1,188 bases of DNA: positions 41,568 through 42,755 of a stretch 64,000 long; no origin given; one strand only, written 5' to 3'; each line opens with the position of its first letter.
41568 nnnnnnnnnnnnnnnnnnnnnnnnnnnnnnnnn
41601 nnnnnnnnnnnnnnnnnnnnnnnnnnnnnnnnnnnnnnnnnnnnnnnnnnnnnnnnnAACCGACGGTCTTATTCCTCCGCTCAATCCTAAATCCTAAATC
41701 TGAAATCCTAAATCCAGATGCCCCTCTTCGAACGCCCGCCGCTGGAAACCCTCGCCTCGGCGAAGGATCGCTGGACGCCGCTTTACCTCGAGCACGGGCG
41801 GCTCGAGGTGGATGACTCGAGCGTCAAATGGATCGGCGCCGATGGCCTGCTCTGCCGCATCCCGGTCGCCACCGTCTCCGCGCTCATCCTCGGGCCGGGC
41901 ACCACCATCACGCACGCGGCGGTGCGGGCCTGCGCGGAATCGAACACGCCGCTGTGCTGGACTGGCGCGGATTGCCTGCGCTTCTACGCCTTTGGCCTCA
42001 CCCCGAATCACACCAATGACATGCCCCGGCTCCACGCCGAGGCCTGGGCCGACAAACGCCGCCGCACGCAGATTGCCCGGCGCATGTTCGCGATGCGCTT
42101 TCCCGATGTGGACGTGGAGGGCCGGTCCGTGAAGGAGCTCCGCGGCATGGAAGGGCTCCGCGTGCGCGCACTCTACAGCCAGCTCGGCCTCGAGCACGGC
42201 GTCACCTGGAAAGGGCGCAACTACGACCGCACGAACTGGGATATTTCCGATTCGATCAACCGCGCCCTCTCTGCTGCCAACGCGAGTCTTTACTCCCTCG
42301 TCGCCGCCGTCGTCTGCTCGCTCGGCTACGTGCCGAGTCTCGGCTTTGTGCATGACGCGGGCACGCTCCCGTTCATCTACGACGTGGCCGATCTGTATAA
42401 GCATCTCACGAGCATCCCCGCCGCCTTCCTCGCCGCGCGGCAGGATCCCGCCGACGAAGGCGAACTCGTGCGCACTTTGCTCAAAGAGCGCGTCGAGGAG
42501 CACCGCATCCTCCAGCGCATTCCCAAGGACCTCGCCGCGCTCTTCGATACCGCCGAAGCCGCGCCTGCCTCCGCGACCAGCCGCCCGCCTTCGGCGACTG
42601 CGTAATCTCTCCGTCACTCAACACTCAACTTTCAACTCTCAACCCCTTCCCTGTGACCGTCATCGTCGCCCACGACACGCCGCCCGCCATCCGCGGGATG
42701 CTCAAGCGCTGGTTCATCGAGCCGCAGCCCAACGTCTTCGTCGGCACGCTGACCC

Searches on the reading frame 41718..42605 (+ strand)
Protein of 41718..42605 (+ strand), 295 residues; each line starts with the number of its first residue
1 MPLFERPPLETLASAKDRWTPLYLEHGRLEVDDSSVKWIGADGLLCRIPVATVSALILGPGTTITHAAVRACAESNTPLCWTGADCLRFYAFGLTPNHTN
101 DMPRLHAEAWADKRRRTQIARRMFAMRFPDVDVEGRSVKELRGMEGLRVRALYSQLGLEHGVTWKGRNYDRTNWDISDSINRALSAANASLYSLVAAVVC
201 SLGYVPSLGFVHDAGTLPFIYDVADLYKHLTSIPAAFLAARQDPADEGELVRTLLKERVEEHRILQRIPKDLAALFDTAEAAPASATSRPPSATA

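Call 5: search_protein_families(library=pfam, proteins=[window:41718-42605:+], max_evalue=0.01)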
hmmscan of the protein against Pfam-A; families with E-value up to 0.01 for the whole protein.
window:41718-42605:+ (295 aa): 1 family
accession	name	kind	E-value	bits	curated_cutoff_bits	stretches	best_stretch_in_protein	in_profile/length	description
PF01867.21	Cas_Cas1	-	9.5e-14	51.7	22.3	2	136-230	146-240/283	CRISPR associated protein Cas1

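Call 20: find_related_loci(query=window:41718-42605:+, collection=genome_contigs, flank=7000)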
Query window:41718-42605:+ (295 aa) in genome_contigs; peptide patterns used: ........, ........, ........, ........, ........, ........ (x = any residue, [..] = any of these).
164 stretches matched a pattern; 83 encode a relative of the query (tblastn E <= 1e-3); the best 80 are kept; 80 distinct loci.
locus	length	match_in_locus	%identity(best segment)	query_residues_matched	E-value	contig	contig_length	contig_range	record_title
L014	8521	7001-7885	91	1-295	0e+0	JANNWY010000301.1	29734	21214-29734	MAG: Chthoniobacteraceae bacterium isolate VAR_34_metabat_297 VAR_34_k141_1453191, whole genome shotgun sequence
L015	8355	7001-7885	86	1-295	9e-178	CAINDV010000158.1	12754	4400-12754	MAG: uncultured Verrucomicrobia bacterium isolate Loclat_bin-20771 genome assembly, contig: bin-20771:0158/1379, whole g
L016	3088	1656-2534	86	1-293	0e+0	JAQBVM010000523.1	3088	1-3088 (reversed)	MAG: Verrucomicrobia bacterium isolate casp150-mb.181 NODE_72199_length_3088_cov_0.051857, whole genome shotgun sequence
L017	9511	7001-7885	86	1-295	1e-176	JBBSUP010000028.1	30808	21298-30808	MAG: Chthoniobacterales bacterium isolate SVL2_sbin.49 SVL2_sbin.49_k141_570797_length_30808_cov_28.5042, whole genome s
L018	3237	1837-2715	85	1-293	0e+0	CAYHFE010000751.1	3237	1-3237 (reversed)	MAG TPA_asm: uncultured Verrucomicrobiota bacterium isolate ERP119702_co1_132 genome assembly, contig: NODE_50774_length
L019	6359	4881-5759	85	1-293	1e-176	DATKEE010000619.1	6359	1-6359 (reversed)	MAG TPA_asm: Candidatus Methylomirabilota bacterium isolate SMAG_U14491 k141_516195, whole genome shotgun sequence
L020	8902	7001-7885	84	1-295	6e-175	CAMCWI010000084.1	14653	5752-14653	MAG: Akkermansia muciniphila isolate MH-08apr19-10 genome assembly, contig: MH-08apr19-C9338, whole genome shotgun seque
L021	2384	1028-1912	83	1-295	0e+0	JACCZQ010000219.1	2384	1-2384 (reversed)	MAG: Chthoniobacterales bacterium isolate MGR_bin234 SD2897-2912_k127_4791084, whole genome shotgun sequence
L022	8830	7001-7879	83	1-293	3e-173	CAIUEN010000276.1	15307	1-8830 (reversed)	MAG: uncultured Verrucomicrobiales bacterium isolate Ki1-2-7m_bin-060 genome assembly, contig: bin-060:276/535, whole ge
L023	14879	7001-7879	84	1-293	1e-171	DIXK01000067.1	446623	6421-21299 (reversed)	MAG TPA_asm: Verrucomicrobia subdivision 3 bacterium UBA6082 UBA6082_contig_357, whole genome shotgun sequence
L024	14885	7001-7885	81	1-295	2e-171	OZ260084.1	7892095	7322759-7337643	MAG: Limisphaerales bacterium isolate NI281-mx-bin16 genome assembly, chromosome: 1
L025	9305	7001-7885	82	1-295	2e-169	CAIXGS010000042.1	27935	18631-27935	MAG: uncultured Spartobacteria bacterium isolate KT_bin-1681 genome assembly, contig: bin-1681:42/87, whole genome shotg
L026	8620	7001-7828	88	1-276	1e-169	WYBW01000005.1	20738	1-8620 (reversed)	MAG: Verrucomicrobiia bacterium isolate VER1 k127_8623, whole genome shotgun sequence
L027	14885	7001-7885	82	1-295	2e-169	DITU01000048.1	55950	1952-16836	MAG TPA_asm: Verrucomicrobia bacterium UBA6176 UBA6176_contig_30455, whole genome shotgun sequence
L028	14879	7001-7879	83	3-295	8e-169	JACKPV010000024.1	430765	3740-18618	MAG: Verrucomicrobiales bacterium isolate HK-STAS-VERR-3 HK-STAS-VERR-3_24, whole genome shotgun sequence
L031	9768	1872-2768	81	1-295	3e-162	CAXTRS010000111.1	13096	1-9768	MAG TPA_asm: uncultured Chthoniobacterales bacterium isolate public_SRR14721930_metawrap_bin.1 genome assembly, contig:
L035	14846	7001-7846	79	1-283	2e-158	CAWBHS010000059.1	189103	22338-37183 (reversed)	MAG: uncultured Verrucomicrobiae bacterium isolate MFD05684.bin.2.284 genome assembly, contig: contig_38300, whole genom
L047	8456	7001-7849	71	1-283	1e-144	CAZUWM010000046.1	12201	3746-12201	MAG TPA_asm: uncultured Planctomycetales bacterium isolate ERP125453_co1_95 genome assembly, contig: NODE_5814_length_12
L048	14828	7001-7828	73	1-276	4e-144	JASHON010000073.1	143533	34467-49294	MAG: Terriglobia bacterium isolate JOPF024 JOPF_A073_contig_27930, whole genome shotgun sequence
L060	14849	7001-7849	68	1-283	1e-139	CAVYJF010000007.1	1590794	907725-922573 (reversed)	MAG: uncultured Acidobacteriota bacterium isolate MFD01476.bin.2.38 genome assembly, contig: contig_16382, whole genome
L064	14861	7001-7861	67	1-288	2e-137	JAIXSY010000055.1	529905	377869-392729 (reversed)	MAG: Verrucomicrobiaceae bacterium isolate C8_MAG_00019 pond_C8_MAG_00019_000000000002, whole genome shotgun sequence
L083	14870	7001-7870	79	1-291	2e-159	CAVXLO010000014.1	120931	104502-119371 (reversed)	MAG: uncultured Verrucomicrobiae bacterium isolate MFD02416.bin.2.131 genome assembly, contig: contig_16316, whole genom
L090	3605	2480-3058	67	1-282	7e-43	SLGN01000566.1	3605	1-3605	MAG: Verrucomicrobiales bacterium isolate CSSed162cmB_98 CSSed16-2cmB-150776, whole genome shotgun sequence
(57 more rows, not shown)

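Call 25: search_protein_families(library=pfam, proteins=[L014:6300-6563:+, L014:6560-6946:+, L031:1145-1399:+, L031:1386-1805:+, L019:4147-4488:-, L019:4485-4793:-, L064:6369-6905:+, L090:1978-2244:+, L035:6699-6947:+, L026:6525-6959:+], max_evalue=0.01)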
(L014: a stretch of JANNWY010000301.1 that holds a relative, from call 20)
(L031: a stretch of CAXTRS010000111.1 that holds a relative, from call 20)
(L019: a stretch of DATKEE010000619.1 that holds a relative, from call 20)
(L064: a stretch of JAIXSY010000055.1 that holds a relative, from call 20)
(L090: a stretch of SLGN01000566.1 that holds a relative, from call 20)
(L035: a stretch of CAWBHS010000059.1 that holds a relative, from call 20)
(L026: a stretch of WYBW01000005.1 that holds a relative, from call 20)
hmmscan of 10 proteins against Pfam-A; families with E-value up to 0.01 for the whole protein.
L014:6300-6563:+ (87 aa): 2 families
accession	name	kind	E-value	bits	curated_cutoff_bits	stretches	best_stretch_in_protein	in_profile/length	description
PF10047.15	DUF2281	-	3e-06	28.2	26.5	1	56-85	34-64/64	Protein of unknown function (DUF2281)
PF03766.18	Remorin_N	-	0.0085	16.5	23.2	0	24-59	6-41/54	Remorin, N-terminal region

L014:6560-6946:+ (128 aa): 1 family
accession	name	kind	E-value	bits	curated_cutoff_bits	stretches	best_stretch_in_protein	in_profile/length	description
PF01850.27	PIN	-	9.2e-13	49.3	23.6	1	4-122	2-117/120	PIN domain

L031:1145-1399:+ (84 aa): 1 family
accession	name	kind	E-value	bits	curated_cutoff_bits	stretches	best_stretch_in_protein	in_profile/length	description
PF02604.26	PhdYeFM_antitox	-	3.3e-06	27.2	29.8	1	1-43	1-44/74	Antitoxin Phd_YefM, type II toxin-antitoxin system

L031:1386-1805:+ (139 aa): 1 family
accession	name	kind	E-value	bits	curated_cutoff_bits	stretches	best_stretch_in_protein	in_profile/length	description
PF01850.27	PIN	-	1.3e-07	32.6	23.6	1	9-133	4-119/120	PIN domain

L019:4147-4488:- (113 aa): 2 families
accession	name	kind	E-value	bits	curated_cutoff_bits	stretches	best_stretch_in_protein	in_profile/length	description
PF18480.7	DUF5615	-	2.7e-10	40.5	23.8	1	5-111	3-105/110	Domain of unknown function (DUF5615)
PF18478.7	PIN_10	-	0.0011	19.4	26.2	1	6-61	4-63/84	PIN like domain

L019:4485-4793:- (102 aa): 1 family
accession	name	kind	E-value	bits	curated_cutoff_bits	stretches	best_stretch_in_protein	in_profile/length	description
PF04255.20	DUF433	-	7.2e-10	39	23.6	1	16-63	10-56/56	Protein of unknown function (DUF433)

L064:6369-6905:+ (178 aa): 1 family
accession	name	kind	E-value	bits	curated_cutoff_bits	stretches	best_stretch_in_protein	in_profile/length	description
PF05635.17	23S_rRNA_IVP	-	1.1e-19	71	33.8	1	7-88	1-82/106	23S rRNA-intervening sequence protein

L090:1978-2244:+ (88 aa): 1 family
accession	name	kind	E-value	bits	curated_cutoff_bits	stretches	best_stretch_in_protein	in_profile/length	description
PF02604.26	PhdYeFM_antitox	-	2.4e-08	34.1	29.8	1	13-54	2-44/74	Antitoxin Phd_YefM, type II toxin-antitoxin system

L035:6699-6947:+ (82 aa): 1 family
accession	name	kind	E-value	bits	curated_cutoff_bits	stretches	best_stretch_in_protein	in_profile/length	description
PF02604.26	PhdYeFM_antitox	-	0.00054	20.1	29.8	1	1-38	1-39/74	Antitoxin Phd_YefM, type II toxin-antitoxin system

L026:6525-6959:+ (144 aa): 1 family
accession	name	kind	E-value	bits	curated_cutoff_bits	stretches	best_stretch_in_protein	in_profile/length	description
PF01850.27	PIN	-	4.4e-09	37.4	23.6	1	13-138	3-119/120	PIN domain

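Call 62: search_protein_families(library=pfam, proteins=[L060:4628-4912:-, L060:4891-5169:-, L083:4590-4853:-, L083:4850-5056:-, L048:4492-4698:+, L048:4683-5105:+, L047:4576-5151:+, L035:4135-4368:-, L026:4164-4370:-], max_evalue=0.01)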
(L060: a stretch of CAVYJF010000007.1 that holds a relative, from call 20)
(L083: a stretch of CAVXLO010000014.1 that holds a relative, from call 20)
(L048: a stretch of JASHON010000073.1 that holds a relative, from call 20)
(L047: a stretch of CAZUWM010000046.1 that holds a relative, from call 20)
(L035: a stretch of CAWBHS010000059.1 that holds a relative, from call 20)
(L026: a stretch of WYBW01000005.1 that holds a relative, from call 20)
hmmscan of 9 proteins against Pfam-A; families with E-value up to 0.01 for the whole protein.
L060:4628-4912:- (94 aa): 1 family
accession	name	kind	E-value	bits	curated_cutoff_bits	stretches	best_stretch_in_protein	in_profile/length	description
PF24732.2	ParE_like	-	4.8e-12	46.1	24.4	1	24-89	1-66/67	ParE-like toxin domain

L060:4891-5169:- (92 aa): 0 families

L083:4590-4853:- (87 aa): 1 family
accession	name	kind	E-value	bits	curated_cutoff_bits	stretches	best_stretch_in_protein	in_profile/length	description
PF24732.2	ParE_like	-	0.0015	18.9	24.4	1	22-82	5-67/67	ParE-like toxin domain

L083:4850-5056:- (68 aa): 0 families

L048:4492-4698:+ (68 aa): 2 families
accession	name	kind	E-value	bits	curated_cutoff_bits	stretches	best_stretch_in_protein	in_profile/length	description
PF10047.15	DUF2281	-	1.5e-13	51.6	26.5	1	4-62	2-64/64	Protein of unknown function (DUF2281)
PF15914.10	FAM193_C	-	0.0018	18.5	27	1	16-43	20-47/58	FAM193 family C-terminal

L048:4683-5105:+ (140 aa): 2 families
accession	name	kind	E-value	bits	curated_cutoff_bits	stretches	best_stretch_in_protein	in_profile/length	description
PF01850.27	PIN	-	1.4e-17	64.8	23.6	1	9-127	2-118/120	PIN domain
PF13470.12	PIN_3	-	0.0091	17.3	27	0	8-105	2-97/115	PIN domain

L047:4576-5151:+ (191 aa): 3 families
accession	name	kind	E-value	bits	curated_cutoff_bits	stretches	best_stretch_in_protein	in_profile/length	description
PF10543.14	ORF6N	-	2.7e-31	108.2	27.8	1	16-100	2-86/86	ORF6N domain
PF04192.17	Utp21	-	0.0068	16.7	30.8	1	94-156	137-202/209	Utp21 specific WD40 associated putative domain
PF10018.14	Med4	-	0.0094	16.1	26.9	0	122-157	19-54/190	Vitamin-D-receptor interacting Mediator subunit 4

L035:4135-4368:- (77 aa): 1 family
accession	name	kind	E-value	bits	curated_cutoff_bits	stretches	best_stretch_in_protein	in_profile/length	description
PF24732.2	ParE_like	-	0.0011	19.4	24.4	1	19-74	2-59/67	ParE-like toxin domain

L026:4164-4370:- (68 aa): 0 families
